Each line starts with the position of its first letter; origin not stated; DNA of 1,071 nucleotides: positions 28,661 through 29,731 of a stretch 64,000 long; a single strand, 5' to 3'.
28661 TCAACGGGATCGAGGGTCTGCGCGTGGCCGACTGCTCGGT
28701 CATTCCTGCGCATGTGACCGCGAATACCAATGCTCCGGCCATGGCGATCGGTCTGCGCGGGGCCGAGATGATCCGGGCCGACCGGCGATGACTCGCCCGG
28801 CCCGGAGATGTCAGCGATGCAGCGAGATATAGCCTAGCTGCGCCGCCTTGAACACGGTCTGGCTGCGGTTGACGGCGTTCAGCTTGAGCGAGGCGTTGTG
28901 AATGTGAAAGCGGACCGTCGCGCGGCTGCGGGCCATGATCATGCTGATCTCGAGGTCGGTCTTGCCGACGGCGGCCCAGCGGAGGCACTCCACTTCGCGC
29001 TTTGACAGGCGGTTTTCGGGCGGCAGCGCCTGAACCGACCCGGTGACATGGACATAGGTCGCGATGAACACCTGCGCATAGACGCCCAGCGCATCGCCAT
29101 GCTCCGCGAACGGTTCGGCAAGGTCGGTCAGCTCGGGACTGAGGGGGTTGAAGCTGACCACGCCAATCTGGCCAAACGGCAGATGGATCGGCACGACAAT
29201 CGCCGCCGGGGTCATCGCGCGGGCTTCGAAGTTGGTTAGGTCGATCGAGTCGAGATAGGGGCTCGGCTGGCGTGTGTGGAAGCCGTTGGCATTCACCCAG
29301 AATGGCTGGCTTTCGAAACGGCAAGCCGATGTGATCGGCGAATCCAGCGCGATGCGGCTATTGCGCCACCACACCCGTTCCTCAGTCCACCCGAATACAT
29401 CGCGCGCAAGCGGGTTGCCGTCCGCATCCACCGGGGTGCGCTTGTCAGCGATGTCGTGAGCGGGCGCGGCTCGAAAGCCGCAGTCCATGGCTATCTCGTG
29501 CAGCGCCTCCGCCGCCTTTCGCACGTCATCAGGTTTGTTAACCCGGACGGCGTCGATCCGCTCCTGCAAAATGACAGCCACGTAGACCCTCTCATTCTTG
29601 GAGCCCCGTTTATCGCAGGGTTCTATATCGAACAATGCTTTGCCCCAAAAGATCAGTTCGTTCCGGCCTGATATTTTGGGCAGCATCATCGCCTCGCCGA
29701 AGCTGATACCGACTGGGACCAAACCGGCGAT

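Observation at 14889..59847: Shared lux-box-like motif at almost every promoter of the catabolic region: a candidate LuxR-solo regulon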

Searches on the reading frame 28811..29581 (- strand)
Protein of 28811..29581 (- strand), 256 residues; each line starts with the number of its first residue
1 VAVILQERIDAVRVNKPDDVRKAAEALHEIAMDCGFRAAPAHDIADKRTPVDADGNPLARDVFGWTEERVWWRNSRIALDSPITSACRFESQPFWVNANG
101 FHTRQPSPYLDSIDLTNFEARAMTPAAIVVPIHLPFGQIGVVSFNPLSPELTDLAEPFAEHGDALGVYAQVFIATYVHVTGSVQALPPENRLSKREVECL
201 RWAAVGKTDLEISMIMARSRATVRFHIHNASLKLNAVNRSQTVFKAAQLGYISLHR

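Call 6: search_protein_families(library=pfam, proteins=[window:28811-29581:-])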
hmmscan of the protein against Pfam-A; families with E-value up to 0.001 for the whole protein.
window:28811-29581:- (256 aa): 2 families
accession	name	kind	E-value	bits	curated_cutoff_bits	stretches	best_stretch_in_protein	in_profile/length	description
PF00196.25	GerE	-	4.7e-13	49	23.5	1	191-244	2-55/57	Bacterial regulatory proteins, luxR family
PF03472.21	Autoind_bind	-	0.00099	19.1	23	0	73-173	51-146/149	Autoinducer binding domain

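Call 18: find_homologous_proteins(query=window:28811-29581:-)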
Query window:28811-29581:- (256 aa): 1739 proteins with E <= 0.001 among 2426 candidates; the best 120 are listed.
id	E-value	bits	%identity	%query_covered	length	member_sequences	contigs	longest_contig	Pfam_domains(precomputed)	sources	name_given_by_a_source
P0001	6.5e-169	578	100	100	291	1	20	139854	PF00196.26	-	-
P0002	2.9e-141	487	82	98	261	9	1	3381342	PF00196.26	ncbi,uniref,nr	ncbi:helix-turn-helix transcriptional regulator [Tardibacter chloracetimidivorans]|uniref:Helix-turn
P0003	9.7e-139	479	81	100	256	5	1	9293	PF00196.26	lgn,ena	-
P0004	1.2e-136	472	83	97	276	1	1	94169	PF00196.26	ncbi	ncbi:MAG: LuxR C-terminal-related transcriptional regulator [Novosphingobium sp.]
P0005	1.0e-135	469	81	99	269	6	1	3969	PF00196.26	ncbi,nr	ncbi:MAG: helix-turn-helix transcriptional regulator [Sphingomonadales bacterium]|nr:helix-turn-heli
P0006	1.8e-135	468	80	100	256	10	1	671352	PF00196.26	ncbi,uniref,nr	ncbi:helix-turn-helix transcriptional regulator [Novosphingobium huizhouense]|uniref:helix-turn-heli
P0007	5.3e-134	463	81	98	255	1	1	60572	PF00196.26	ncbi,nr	ncbi:MAG: helix-turn-helix transcriptional regulator [Sphingomonadales bacterium]|nr:helix-turn-heli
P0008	1.8e-133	461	84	95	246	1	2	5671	PF00196.26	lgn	-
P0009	1.9e-133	461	79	99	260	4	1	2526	PF00196.26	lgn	-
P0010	3.0e-133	461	80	98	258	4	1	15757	PF00196.26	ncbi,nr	ncbi:MAG: helix-turn-helix transcriptional regulator [Sphingomonadales bacterium]|nr:helix-turn-heli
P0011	1.1e-132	459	78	100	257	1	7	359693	PF00196.26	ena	-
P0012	1.1e-132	459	80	97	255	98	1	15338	PF00196.26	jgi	jgi:LuxR family transcriptional regulator, quorum-sensing system regulator CciR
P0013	1.5e-132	459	79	99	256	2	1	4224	PF00196.26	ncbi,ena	-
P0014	5.6e-132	457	80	99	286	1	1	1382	PF00196.26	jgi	-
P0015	8.2e-132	456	82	96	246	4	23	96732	PF00196.26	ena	-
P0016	9.1e-132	456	81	95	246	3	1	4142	PF00196.26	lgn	-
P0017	9.2e-132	456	79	100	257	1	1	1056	PF00196.26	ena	-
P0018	1.3e-131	455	78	98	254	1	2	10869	PF00196.26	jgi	-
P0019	2.2e-131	455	79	99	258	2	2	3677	PF00196.26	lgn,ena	-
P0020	4.1e-131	454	80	99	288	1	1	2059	PF00196.26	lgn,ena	-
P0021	1.7e-130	452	77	98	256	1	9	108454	PF00196.26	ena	-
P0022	2.3e-130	451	77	100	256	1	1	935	PF00196.26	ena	-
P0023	2.9e-130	451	78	100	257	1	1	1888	PF00196.26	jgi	jgi:DNA-binding CsgD family transcriptional regulator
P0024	3.8e-130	451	80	97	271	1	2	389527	PF00196.26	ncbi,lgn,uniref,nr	ncbi:LuxR C-terminal-related transcriptional regulator [Novosphingobium sp. FKTRR1]|uniref:helix-tur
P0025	4.1e-130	451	77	100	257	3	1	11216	PF00196.26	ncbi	ncbi:MAG: LuxR C-terminal-related transcriptional regulator, partial [Novosphingobium sp.]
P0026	4.1e-130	450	78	100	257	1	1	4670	PF00196.26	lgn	-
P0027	6.7e-130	450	79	99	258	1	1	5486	PF00196.26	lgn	-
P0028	6.8e-130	450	79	97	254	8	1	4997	PF00196.26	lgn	-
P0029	7.4e-130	450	78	97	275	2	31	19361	PF00196.26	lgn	-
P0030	9.8e-130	449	78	99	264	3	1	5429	PF00196.26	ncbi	-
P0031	1.3e-129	449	77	100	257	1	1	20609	PF00196.26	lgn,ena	-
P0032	1.3e-129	449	79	100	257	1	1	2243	PF00196.26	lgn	-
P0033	1.5e-129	449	78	100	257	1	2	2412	PF00196.26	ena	-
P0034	1.7e-129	449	78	100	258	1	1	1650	PF00196.26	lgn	-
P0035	2.0e-129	448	77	100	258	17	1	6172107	PF00196.26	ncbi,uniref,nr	ncbi:LuxR C-terminal-related transcriptional regulator [Novosphingobium sp. G106]|uniref:LuxR C-term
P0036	3.0e-129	448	77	99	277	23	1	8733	PF00196.26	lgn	-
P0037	3.1e-129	448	78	100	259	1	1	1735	PF00196.26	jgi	jgi:LuxR family quorum-sensing system transcriptional regulator CciR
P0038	3.3e-129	448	77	100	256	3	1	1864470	PF00196.26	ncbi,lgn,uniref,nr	ncbi:LuxR family transcriptional regulator [Sphingomonas sp. Root710]|uniref:helix-turn-helix transc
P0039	3.3e-129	448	77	99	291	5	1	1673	PF00196.26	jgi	jgi:LuxR family quorum-sensing system transcriptional regulator CciR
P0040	5.6e-129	447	78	99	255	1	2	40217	PF00196.26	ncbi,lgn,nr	ncbi:MAG: helix-turn-helix transcriptional regulator [Novosphingobium sp.]|nr:helix-turn-helix trans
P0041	6.1e-129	447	78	100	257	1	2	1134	PF00196.26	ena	-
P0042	6.5e-129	447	77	100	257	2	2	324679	PF00196.26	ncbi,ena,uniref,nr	ncbi:helix-turn-helix transcriptional regulator [Novosphingobium sp. YJ-S2-02]|uniref:Helix-turn-hel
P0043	7.2e-129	446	78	99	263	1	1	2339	PF00196.26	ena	-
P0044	8.0e-129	446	77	99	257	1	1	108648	PF00196.26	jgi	jgi:LuxR family transcriptional regulator, quorum-sensing system regulator CciR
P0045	9.6e-129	446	79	99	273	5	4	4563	PF00196.26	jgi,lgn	-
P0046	1.1e-128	446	79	99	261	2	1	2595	PF00196.26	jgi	-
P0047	1.1e-128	446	77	99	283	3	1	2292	PF00196.26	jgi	jgi:LuxR family quorum-sensing system transcriptional regulator CciR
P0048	1.4e-128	446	78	99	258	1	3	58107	PF00196.26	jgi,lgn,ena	-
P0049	1.5e-128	445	78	99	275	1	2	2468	PF00196.26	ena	-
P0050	1.5e-128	445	77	97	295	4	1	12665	PF00196.26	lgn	-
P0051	1.6e-128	445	77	100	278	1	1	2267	PF00196.26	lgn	-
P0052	1.8e-128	445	77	100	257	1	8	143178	PF00196.26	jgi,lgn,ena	-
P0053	1.9e-128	445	79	97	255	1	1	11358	PF00196.26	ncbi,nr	ncbi:MAG: LuxR C-terminal-related transcriptional regulator [Novosphingobium sp.]|nr:LuxR C-terminal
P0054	2.9e-128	444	77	100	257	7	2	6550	PF00196.26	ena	-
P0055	2.9e-128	444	78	99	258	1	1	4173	PF00196.26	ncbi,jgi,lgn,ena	ncbi:MAG: helix-turn-helix domain-containing protein [Novosphingobium sp.]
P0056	3.5e-128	444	77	100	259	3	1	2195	PF00196.26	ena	-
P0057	3.9e-128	444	77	100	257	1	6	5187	PF00196.26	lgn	-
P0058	3.9e-128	444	78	99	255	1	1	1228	PF00196.26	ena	-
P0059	4.9e-128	444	77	100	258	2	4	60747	PF00196.26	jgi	jgi:LuxR family transcriptional regulator, quorum-sensing system regulator CciR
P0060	6.1e-128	443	77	100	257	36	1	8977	PF00196.26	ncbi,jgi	-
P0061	9.9e-128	443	77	100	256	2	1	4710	PF00196.26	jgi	jgi:LuxR family quorum-sensing system transcriptional regulator CciR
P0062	1.3e-127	442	76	99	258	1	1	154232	PF00196.26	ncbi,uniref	ncbi:helix-turn-helix transcriptional regulator [Rhizorhabdus argentea]|uniref:helix-turn-helix tran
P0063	1.5e-127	442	76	100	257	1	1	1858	PF00196.26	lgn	-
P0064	1.9e-127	442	77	100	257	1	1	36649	PF00196.26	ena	-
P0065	2.2e-127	442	76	99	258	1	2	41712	PF00196.26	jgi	jgi:LuxR family transcriptional regulator, quorum-sensing system regulator CciR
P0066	2.2e-127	442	77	100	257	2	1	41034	PF00196.26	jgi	-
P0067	2.5e-127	441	77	99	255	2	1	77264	PF00196.26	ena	-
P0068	2.7e-127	441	76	99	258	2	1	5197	PF00196.26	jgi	jgi:LuxR family transcriptional regulator, quorum-sensing system regulator CciR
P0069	3.3e-127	441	77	100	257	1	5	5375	PF00196.26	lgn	-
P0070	3.6e-127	441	77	100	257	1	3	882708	PF00196.26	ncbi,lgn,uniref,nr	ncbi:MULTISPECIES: helix-turn-helix transcriptional regulator [unclassified Sphingomonas]|uniref:hel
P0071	3.8e-127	441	77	100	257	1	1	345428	PF00196.26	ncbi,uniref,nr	ncbi:helix-turn-helix transcriptional regulator [Novosphingobium malaysiense]|uniref:LuxR family tra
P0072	4.2e-127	441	77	100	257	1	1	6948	PF00196.26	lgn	-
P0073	4.4e-127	441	76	100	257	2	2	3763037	PF00196.26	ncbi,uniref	ncbi:helix-turn-helix transcriptional regulator [Novosphingobium soli]|uniref:LuxR C-terminal-relate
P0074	5.5e-127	440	76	99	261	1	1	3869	PF00196.26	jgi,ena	-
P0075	5.6e-127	440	79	97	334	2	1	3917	PF00196.26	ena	-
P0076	6.1e-127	440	76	100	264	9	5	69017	PF00196.26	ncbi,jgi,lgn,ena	jgi:LuxR family quorum-sensing system transcriptional regulator CciR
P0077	8.6e-127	440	77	99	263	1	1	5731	PF00196.26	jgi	jgi:LuxR family transcriptional regulator, quorum-sensing system regulator CciR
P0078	9.7e-127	439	76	99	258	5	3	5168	PF00196.26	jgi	jgi:LuxR family transcriptional regulator, quorum-sensing system regulator CciR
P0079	1.1e-126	439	78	97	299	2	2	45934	PF00196.26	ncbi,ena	-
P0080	1.1e-126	439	74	99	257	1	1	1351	PF00196.26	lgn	-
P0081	1.2e-126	439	76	100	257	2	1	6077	PF00196.26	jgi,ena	-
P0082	1.2e-126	439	75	99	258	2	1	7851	PF00196.26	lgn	-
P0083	1.2e-126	439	80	93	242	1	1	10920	PF00196.26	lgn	-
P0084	1.6e-126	439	77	98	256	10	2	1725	PF00196.26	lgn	-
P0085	1.8e-126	439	78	97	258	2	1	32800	PF00196.26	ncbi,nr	ncbi:MAG: helix-turn-helix transcriptional regulator, partial [Sphingomonadales bacterium]|nr:helix-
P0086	2.0e-126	438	76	100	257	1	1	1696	PF00196.26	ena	-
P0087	2.0e-126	438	76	100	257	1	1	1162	PF00196.26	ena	-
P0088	2.3e-126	438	78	99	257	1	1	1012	PF00196.26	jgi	jgi:LuxR family transcriptional regulator, quorum-sensing system regulator CciR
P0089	2.3e-126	438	78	96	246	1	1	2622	PF00196.26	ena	-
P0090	2.9e-126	438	75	100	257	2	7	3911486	PF00196.26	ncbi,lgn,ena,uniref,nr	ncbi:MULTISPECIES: helix-turn-helix transcriptional regulator [unclassified Novosphingobium]|uniref:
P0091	2.9e-126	438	75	98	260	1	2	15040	PF00196.26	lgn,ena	-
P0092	3.2e-126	438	76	100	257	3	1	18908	PF00196.26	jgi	jgi:LuxR family transcriptional regulator, quorum-sensing system regulator CciR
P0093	3.9e-126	437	77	96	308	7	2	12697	PF00196.26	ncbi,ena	-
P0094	6.1e-126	437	77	100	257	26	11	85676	PF00196.26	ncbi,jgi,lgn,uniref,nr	ncbi:helix-turn-helix transcriptional regulator [Novosphingobium sp. FGD1]|jgi:LuxR family quorum-se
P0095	6.4e-126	437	76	100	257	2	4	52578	PF00196.26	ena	-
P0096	7.3e-126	437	75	100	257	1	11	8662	PF00196.26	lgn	-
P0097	7.7e-126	437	75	100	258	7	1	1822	PF00196.26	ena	-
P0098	8.3e-126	436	76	100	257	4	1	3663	PF00196.26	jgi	-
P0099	9.3e-126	436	75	99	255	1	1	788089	PF00196.26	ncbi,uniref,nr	ncbi:helix-turn-helix transcriptional regulator [Novosphingobium sp. PC22D]|uniref:helix-turn-helix 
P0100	9.5e-126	436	75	100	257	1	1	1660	PF00196.26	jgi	jgi:LuxR family transcriptional regulator, quorum-sensing system regulator CciR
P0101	9.5e-126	436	78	96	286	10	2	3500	PF00196.26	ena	-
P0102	1.1e-125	436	75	100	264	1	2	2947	PF00196.26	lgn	-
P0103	1.1e-125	436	78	95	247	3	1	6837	PF00196.26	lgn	-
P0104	1.2e-125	436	78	96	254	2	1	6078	PF00196.26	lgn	-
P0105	1.3e-125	436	75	100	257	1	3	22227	PF00196.26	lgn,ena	-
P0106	1.7e-125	435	79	94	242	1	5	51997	PF00196.26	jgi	jgi:LuxR family transcriptional regulator, quorum-sensing system regulator CciR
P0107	3.4e-125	434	75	100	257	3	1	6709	PF00196.26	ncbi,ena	-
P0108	3.5e-125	434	75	100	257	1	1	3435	PF00196.26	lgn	-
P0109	5.1e-125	434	76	100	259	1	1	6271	PF00196.26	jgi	jgi:DNA-binding CsgD family transcriptional regulator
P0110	6.6e-125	433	75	99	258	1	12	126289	PF00196.26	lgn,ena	-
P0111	6.7e-125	433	75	100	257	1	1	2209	PF00196.26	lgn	-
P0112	7.4e-125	433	76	96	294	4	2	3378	PF00196.26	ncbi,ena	-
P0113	8.0e-125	433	76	96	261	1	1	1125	PF00196.26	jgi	jgi:LuxR family quorum-sensing system transcriptional regulator CciR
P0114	8.0e-125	433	76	98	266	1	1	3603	PF00196.26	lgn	-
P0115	8.3e-125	433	76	99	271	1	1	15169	PF00196.26,PF03472.22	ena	-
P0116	1.2e-124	433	77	96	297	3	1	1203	PF00196.26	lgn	-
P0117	1.2e-124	433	76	99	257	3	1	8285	PF00196.26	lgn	-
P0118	1.3e-124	432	76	100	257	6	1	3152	PF00196.26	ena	-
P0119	1.3e-124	432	77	95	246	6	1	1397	PF00196.26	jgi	jgi:DNA-binding CsgD family transcriptional regulator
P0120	1.4e-124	432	75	100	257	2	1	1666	PF00196.26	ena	-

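Call 19: find_related_loci(query=window:28811-29581:-, collection=genome_contigs, flank=10000)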
Query window:28811-29581:- (256 aa) in genome_contigs; peptide patterns used: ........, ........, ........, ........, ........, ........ (x = any residue, [..] = any of these).
187 stretches matched a pattern; 102 encode a relative of the query (tblastn E <= 1e-3); the best 80 are kept; 80 distinct loci.
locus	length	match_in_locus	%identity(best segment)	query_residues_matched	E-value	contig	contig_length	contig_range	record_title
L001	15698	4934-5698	78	3-256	1e-135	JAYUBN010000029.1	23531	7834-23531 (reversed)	MAG: Sphingomonadales bacterium isolate GFS_6763 GFS_6763_28, whole genome shotgun sequence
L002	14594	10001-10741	77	9-255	6e-132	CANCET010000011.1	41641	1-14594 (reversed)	MAG: Sphingomonadaceae bacterium isolate JR-DAM-100519-65 genome assembly, contig: JR-DAM-100519-C1213, whole genome sho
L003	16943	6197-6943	78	7-255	1e-131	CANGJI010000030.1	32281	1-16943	MAG: Sphingomonadaceae bacterium isolate Jr-7aug17-131 genome assembly, contig: Jr-7aug17-C2062, whole genome shotgun se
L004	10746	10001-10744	78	2-248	7e-131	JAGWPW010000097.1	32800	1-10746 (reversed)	MAG: Sphingomonadales bacterium isolate REEB289 k141_2260968, whole genome shotgun sequence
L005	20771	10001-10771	76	1-256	2e-130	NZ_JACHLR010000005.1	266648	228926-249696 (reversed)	Novosphingobium chloroacetimidivorans strain S00245 Ga0436340_05, whole genome shotgun sequence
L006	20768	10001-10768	74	1-255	2e-129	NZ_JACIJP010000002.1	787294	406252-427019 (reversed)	Sphingobium subterraneum strain DSM 102255 Ga0373363_02, whole genome shotgun sequence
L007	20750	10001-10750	75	7-256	3e-128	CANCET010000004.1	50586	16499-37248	MAG: Sphingomonadaceae bacterium isolate JR-DAM-100519-65 genome assembly, contig: JR-DAM-100519-C839, whole genome shot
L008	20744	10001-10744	75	9-254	1e-125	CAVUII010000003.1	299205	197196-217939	MAG: uncultured Alphaproteobacteria bacterium isolate MFD04651.bin.1.92 genome assembly, contig: contig_6844, whole geno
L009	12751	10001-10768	72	1-255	4e-124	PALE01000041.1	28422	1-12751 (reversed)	MAG: Erythrobacteraceae bacterium isolate SAT50 MHASMcontig_1548738, whole genome shotgun sequence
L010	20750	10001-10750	71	7-254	2e-120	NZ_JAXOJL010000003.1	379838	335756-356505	Sphingomonas sp. GB1N7 Y668_3, whole genome shotgun sequence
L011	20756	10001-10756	71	4-255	2e-119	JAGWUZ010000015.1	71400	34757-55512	MAG: Sphingomonadales bacterium isolate REEB408 contig-150_259, whole genome shotgun sequence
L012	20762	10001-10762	61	2-254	8e-99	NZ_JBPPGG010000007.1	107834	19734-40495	Pedomonas sp. V897 Scaffold7, whole genome shotgun sequence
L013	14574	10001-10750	61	5-252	2e-98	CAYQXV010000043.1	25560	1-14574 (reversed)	MAG TPA_asm: uncultured Caulobacterales bacterium isolate SRP114822_co2_92 genome assembly, contig: NODE_1620_length_255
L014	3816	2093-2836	60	9-254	2e-98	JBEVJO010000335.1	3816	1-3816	MAG: Caulobacterales bacterium isolate T4R1BO.metabat2.228 T4R1BO.metabat2.228_k133_17906655, whole genome shotgun seque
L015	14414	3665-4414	61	9-255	9e-97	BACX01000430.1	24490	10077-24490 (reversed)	Sphingomonas-like bacterium B12 DNA, contig: IB012.C430, whole genome shotgun sequence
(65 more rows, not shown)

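Call 22: search_solved_structures(query=window:28811-29581:-, max_evalue=1, show_alignments=3)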
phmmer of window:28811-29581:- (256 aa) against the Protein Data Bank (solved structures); distinct sequences matched with E-value up to 1: 29.
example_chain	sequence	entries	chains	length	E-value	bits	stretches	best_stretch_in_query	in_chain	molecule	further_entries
4y13_A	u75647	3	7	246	8.3e-13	51.4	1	185-255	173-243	Transcriptional regulator of ftsQAZ gene cluster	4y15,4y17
4lfu_A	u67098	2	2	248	1e-12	51.2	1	185-255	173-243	Regulatory protein SdiA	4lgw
3szt_A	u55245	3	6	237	7.2e-12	48.4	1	171-252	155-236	Quorum-sensing control repressor | LuxR family transcriptional regulator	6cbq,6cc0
7r3g_B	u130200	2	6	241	2.6e-11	46.5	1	187-252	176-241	Regulatory protein RhlR | PROSS optimized variant of RhlR with 75 mutations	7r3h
6mvn_A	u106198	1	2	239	4.7e-09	39.2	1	82-254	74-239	Transcriptional regulator LasR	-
6mwz_A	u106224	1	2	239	7.9e-09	38.4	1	78-254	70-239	Transcriptional regulator LasR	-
6mwh_A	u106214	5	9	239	2e-08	37.1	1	82-254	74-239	Transcriptional regulator LasR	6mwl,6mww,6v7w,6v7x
3qp6_A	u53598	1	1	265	5.3e-08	35.7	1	181-246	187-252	CviR transcriptional regulator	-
3qp5_A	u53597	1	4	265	5.3e-08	35.7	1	180-245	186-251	CviR transcriptional regulator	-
7r3i_A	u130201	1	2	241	1e-06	31.5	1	191-252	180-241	PROSS optimized variant of RhlR with 61 mutations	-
7r3j_C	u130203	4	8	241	1.7e-06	30.8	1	192-252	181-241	Regulatory protein RhlR | RhlR protein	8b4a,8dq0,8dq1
7r3e_A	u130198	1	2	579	6.7e-06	28.8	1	192-252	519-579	2-aminobenzoylacetyl-CoA thioesterase,Regulatory protein RhlR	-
2q0o_A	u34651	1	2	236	9.9e-05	25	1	98-248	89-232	Probable transcriptional activator protein traR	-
1fse_A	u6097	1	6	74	0.00013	24.6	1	191-253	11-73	GERE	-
3kln_A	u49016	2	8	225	0.00016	24.3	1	180-246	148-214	Transcriptional regulator, LuxR family | Transcriptional regulator VpsT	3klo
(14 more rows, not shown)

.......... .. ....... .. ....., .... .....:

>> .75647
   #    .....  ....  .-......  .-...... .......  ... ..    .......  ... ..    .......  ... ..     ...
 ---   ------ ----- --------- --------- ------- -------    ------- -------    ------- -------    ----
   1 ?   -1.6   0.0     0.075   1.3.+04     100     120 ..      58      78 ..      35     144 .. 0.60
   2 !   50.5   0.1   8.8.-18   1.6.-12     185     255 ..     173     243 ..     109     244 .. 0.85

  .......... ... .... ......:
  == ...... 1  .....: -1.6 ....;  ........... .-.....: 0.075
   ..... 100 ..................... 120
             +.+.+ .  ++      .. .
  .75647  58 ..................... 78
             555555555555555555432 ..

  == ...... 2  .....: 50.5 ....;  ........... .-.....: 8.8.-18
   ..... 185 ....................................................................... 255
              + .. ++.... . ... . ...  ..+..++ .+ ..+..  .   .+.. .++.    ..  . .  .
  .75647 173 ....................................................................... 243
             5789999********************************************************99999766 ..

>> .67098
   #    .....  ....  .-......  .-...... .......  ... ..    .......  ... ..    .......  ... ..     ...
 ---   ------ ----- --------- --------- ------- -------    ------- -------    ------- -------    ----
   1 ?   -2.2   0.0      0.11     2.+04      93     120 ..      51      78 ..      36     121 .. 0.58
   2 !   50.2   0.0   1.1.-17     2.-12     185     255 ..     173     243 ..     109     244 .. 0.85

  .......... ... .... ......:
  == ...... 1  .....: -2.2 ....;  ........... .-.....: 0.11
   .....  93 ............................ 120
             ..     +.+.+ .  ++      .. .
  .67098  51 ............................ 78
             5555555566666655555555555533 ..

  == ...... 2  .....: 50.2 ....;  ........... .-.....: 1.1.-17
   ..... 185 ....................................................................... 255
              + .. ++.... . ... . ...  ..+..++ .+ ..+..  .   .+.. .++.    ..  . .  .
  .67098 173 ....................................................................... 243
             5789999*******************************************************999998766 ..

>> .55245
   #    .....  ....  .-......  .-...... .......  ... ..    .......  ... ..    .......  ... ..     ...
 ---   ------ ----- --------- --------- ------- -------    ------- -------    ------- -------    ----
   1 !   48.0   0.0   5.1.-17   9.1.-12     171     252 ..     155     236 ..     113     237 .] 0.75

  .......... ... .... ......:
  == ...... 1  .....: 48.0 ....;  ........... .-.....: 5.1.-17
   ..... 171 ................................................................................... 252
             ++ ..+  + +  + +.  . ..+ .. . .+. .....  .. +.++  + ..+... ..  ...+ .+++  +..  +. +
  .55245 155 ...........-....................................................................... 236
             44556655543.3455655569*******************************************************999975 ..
